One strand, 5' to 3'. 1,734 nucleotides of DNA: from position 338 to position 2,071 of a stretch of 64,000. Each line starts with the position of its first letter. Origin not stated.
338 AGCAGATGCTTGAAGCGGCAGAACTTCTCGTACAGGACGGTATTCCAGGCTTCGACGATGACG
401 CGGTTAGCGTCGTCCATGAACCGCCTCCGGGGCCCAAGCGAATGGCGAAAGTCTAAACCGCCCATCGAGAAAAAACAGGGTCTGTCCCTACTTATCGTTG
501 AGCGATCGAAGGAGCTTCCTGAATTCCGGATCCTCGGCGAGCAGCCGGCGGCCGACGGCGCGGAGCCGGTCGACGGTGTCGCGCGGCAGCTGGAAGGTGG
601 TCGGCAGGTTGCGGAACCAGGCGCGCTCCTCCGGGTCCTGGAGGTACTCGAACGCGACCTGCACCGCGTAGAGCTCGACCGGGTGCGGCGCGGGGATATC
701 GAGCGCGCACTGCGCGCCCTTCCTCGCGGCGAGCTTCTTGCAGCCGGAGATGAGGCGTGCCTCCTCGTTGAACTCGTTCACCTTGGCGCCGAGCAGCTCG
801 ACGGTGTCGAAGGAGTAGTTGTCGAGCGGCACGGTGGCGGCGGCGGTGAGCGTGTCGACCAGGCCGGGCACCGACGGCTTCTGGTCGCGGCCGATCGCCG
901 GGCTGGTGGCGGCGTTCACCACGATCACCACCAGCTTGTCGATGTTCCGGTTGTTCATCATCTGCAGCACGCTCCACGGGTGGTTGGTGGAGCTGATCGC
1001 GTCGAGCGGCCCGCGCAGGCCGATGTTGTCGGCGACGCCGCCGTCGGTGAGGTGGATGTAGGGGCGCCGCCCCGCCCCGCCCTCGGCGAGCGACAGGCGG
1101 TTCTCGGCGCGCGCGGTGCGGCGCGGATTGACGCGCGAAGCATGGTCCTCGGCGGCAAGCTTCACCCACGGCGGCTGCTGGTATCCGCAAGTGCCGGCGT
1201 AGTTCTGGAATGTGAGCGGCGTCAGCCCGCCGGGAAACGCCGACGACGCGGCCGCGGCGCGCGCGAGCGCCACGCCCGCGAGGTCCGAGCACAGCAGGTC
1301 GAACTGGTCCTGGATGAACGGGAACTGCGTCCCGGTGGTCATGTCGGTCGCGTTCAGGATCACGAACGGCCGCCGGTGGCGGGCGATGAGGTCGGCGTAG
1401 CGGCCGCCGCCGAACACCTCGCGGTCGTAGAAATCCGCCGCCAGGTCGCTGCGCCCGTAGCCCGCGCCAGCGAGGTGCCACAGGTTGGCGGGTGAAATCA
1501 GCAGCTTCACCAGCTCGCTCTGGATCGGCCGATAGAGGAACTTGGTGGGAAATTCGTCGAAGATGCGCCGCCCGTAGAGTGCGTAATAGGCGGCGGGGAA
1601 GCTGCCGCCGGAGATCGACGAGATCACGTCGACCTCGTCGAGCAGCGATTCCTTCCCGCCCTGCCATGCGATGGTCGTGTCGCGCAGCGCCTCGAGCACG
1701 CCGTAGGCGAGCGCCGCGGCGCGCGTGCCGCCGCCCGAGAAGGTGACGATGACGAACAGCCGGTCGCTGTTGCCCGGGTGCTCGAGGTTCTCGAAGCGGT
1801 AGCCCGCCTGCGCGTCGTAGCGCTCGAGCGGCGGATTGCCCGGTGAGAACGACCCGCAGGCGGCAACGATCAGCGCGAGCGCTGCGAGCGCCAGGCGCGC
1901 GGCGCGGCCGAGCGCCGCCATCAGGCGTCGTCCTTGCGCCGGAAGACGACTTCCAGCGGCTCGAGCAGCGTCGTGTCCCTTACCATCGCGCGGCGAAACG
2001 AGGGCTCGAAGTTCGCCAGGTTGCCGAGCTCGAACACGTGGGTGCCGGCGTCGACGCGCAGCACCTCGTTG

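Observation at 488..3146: PIN - DUF1643 - 73 aa - patatin lipoprotein cassette with no recognisable antitoxin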

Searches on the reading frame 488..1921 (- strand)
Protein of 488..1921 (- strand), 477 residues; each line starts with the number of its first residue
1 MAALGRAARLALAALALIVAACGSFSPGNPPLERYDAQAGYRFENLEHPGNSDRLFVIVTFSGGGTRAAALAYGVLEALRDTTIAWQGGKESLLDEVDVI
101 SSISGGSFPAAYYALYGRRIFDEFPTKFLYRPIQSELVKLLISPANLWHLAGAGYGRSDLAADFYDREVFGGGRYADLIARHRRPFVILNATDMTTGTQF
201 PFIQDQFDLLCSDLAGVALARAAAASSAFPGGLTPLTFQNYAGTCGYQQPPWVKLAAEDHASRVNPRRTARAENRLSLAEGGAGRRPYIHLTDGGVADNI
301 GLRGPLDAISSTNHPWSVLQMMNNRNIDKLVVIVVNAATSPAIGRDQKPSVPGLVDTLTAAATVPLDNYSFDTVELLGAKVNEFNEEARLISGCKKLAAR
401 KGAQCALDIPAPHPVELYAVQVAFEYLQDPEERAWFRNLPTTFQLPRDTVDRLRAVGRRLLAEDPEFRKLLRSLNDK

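Call 6: search_protein_families(library=pfam, proteins=[window:488-1921:-], max_evalue=0.1)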
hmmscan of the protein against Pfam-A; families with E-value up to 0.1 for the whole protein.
window:488-1921:- (477 aa): 1 family
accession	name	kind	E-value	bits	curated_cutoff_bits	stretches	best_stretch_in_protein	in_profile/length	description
PF01734.28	Patatin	-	6.4e-16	59.5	27.7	1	60-302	2-187/191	Patatin-like phospholipase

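Call 7: search_protein_families(library=padloc, proteins=[window:488-1921:-], max_evalue=0.1)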
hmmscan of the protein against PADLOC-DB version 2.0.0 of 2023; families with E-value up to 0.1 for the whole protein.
window:488-1921:- (477 aa): 0 families

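Call 8: search_protein_families(library=ncbifam, proteins=[window:488-1921:-], max_evalue=0.1)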
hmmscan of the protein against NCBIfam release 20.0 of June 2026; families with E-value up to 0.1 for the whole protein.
window:488-1921:- (477 aa): 1 family
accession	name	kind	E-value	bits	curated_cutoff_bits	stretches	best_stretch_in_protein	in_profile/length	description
TIGR03607.1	TIGR03607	subfamily_domain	0.00039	19.5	262.45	1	182-366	187-341/732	patatin-like protein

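Call 103: search_protein_families(library=phrogs, proteins=[window:488-1921:-], max_evalue=0.001)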
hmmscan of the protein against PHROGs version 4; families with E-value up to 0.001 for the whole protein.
window:488-1921:- (477 aa): 0 families
